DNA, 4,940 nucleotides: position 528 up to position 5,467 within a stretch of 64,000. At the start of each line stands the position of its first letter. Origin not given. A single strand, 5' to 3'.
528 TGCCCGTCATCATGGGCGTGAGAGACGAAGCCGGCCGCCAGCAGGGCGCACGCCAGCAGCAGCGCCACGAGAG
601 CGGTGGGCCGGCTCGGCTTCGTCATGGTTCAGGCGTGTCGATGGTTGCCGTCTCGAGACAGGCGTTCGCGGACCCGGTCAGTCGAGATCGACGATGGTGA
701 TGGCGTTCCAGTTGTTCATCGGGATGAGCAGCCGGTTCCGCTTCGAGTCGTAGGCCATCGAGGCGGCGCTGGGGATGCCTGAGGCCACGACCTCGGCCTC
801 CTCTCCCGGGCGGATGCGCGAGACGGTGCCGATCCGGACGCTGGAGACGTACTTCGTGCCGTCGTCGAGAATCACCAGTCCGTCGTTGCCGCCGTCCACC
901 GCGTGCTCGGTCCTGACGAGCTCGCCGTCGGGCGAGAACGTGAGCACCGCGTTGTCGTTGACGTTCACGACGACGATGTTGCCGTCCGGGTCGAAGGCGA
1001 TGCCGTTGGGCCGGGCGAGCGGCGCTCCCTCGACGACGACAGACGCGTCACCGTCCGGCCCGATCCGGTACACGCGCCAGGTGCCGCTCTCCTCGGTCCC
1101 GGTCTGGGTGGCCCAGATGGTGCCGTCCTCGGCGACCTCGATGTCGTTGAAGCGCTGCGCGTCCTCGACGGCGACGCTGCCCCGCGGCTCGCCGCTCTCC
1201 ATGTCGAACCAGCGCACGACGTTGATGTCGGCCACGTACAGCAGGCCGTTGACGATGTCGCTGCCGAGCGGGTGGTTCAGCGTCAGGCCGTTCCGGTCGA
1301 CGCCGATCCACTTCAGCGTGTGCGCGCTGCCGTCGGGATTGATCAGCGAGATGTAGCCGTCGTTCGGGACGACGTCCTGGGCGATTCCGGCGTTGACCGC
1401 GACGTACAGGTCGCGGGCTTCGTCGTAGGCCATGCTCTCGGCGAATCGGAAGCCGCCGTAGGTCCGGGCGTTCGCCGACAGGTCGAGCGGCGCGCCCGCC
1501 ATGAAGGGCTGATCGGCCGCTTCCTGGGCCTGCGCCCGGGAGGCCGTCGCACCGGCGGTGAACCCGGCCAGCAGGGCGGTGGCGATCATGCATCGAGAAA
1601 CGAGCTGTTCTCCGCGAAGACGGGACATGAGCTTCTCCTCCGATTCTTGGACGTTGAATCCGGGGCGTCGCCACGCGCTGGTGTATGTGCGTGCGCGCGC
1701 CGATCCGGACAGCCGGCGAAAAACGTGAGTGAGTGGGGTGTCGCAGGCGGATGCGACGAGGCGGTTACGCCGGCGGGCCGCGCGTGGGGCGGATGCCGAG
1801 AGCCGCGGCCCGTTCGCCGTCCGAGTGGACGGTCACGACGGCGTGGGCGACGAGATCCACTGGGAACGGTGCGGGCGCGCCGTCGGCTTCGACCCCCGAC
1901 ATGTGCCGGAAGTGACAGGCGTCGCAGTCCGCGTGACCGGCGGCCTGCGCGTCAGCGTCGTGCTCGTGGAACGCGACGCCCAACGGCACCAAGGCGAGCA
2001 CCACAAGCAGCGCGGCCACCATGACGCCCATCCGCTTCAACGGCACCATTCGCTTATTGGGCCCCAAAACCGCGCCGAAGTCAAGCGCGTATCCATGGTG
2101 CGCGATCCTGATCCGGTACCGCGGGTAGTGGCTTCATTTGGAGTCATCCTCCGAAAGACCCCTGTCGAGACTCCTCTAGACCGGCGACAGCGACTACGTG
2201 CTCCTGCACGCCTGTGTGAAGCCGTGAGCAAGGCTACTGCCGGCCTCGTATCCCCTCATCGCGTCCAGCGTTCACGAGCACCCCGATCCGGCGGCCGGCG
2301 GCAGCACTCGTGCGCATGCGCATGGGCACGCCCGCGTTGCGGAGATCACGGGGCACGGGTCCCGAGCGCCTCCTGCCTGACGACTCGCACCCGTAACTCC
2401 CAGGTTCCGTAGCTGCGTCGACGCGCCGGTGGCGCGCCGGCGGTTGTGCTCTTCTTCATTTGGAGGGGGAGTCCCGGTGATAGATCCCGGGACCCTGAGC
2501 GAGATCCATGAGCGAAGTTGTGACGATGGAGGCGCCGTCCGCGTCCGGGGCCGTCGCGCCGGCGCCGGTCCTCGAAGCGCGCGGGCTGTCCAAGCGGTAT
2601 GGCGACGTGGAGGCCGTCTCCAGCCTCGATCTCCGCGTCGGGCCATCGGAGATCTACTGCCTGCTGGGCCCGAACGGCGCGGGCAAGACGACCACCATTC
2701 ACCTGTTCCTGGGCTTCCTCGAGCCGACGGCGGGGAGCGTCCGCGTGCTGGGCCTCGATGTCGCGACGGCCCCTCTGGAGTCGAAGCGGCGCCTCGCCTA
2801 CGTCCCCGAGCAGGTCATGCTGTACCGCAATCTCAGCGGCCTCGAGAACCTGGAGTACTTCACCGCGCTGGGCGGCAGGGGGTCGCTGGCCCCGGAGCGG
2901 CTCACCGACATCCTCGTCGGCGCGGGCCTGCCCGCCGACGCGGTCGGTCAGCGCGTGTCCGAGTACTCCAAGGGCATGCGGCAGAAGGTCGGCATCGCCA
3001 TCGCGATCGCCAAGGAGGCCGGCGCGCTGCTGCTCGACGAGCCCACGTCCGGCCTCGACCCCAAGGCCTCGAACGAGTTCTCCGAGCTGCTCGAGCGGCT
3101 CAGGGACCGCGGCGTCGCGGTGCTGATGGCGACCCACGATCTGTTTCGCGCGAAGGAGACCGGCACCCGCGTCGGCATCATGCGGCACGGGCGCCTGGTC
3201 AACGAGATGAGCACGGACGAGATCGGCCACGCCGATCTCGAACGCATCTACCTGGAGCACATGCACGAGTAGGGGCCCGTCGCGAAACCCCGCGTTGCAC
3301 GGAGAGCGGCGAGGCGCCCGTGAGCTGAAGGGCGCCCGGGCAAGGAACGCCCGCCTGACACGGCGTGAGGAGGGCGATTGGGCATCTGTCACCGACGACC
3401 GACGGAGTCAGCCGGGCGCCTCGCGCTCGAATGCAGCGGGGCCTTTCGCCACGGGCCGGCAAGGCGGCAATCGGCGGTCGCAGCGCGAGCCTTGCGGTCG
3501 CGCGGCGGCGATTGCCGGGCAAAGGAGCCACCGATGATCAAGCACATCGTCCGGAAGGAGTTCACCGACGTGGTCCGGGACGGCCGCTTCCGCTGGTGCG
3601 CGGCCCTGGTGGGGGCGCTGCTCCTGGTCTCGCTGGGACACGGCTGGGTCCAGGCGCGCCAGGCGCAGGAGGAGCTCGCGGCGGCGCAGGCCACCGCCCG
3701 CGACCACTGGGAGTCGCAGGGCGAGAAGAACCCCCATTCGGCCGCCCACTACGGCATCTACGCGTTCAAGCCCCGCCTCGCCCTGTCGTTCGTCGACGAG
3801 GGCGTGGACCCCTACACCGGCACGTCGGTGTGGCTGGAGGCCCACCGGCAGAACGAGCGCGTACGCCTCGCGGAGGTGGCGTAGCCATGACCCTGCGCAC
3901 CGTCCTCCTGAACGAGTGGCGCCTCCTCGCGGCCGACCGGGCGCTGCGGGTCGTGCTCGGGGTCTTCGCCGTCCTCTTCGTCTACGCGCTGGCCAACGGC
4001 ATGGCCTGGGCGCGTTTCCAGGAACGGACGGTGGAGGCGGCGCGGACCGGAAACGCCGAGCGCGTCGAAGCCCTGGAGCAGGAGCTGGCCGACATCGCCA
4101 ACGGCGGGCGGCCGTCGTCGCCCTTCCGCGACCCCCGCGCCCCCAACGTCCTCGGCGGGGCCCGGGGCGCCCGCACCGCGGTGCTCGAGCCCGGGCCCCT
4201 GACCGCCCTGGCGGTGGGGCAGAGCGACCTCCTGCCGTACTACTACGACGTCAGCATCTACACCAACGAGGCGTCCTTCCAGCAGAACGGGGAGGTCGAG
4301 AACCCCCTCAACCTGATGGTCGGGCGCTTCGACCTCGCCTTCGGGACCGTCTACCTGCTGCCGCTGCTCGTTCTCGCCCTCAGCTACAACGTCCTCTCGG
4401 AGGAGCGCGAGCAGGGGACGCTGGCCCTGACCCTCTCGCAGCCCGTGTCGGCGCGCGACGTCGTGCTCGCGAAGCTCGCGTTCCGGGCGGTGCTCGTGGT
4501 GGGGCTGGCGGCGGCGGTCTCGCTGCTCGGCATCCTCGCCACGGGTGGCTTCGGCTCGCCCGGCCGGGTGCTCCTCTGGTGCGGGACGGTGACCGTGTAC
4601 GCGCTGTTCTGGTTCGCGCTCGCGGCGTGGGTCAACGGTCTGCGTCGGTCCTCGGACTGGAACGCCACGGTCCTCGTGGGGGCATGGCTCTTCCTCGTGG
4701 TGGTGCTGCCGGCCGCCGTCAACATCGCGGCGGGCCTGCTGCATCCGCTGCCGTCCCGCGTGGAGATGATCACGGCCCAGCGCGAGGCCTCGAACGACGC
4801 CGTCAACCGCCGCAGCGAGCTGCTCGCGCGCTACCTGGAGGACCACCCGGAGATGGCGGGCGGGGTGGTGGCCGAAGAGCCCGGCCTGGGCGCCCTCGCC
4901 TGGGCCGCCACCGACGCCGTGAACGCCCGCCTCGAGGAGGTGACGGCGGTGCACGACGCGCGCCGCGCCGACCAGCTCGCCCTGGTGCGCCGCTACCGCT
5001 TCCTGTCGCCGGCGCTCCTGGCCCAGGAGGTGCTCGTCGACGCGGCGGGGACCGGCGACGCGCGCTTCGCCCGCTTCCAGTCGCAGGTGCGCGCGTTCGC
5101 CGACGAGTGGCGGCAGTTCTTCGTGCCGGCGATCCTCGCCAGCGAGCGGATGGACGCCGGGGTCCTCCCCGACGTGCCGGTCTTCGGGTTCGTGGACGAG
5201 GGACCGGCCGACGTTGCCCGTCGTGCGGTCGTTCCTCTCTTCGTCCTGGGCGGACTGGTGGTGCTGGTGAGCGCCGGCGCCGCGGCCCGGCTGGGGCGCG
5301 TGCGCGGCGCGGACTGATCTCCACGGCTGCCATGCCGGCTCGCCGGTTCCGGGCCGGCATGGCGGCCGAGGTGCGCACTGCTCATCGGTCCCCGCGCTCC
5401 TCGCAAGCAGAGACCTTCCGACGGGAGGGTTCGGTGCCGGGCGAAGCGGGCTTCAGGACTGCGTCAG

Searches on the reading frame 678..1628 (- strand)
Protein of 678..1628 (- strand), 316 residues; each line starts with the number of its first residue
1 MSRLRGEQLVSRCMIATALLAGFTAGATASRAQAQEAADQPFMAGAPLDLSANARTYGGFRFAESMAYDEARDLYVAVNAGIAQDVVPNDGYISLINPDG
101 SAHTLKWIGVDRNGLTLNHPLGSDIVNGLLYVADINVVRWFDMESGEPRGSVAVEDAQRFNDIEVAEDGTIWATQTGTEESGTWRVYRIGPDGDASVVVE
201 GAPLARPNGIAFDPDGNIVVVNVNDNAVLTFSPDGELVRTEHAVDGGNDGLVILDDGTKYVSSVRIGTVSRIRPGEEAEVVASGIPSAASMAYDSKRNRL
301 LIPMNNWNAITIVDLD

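Call 43: search_protein_families(library=pfam, proteins=[window:678-1628:-], max_evalue=0.001)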
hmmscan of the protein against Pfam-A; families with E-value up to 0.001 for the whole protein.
window:678-1628:- (316 aa): 3 families
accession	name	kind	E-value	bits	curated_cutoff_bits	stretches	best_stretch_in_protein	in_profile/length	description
PF08450.18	SGL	-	6.5e-14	52.6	26.3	1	127-300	51-240/246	SMP-30/Gluconolactonase/LRE-like region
PF01436.27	NHL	-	2e-06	28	20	0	204-230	1-27/28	NHL repeat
PF24684.1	Vgb_lyase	-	2.4e-05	23.7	50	1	162-274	59-167/290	Virginiamycin B lyase family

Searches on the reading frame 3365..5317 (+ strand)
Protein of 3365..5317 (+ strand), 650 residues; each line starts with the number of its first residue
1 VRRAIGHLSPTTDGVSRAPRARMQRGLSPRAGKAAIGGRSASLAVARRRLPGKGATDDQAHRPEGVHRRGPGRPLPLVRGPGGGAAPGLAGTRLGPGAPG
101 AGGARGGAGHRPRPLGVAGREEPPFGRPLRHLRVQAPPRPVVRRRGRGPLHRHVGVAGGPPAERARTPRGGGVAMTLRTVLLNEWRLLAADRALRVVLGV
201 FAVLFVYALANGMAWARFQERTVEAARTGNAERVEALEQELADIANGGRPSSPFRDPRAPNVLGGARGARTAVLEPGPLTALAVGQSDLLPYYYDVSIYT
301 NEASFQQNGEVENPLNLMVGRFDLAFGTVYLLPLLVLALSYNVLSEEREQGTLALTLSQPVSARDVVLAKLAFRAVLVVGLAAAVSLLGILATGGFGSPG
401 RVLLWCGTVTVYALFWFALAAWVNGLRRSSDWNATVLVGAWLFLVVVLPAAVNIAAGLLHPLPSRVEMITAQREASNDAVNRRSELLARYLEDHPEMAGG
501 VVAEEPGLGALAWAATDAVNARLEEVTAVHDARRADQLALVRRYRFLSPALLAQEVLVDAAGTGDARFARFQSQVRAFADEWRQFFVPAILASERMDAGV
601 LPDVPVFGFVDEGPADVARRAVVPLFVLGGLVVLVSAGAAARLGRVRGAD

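Call 43: search_protein_families(library=pfam, proteins=[window:3365-5317:+], max_evalue=0.001)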
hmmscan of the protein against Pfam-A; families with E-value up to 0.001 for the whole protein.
window:3365-5317:+ (650 aa): 4 families
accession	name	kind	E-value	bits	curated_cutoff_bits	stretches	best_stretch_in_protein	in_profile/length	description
PF12040.14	DUF3526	-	3.3e-27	96.4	25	1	465-609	1-143/144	Domain of unknown function (DUF3526)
PF12679.13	ABC2_membrane_2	-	2.5e-17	63.5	27.2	1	180-458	3-209/283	ABC-2 family transporter protein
PF12730.13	ABC2_membrane_4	-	2.2e-05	25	27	1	324-415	52-150/179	ABC-2 family transporter protein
PF13346.12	ABC2_membrane_5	-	0.00049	20.1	25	1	325-419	36-132/205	ABC-2 family transporter protein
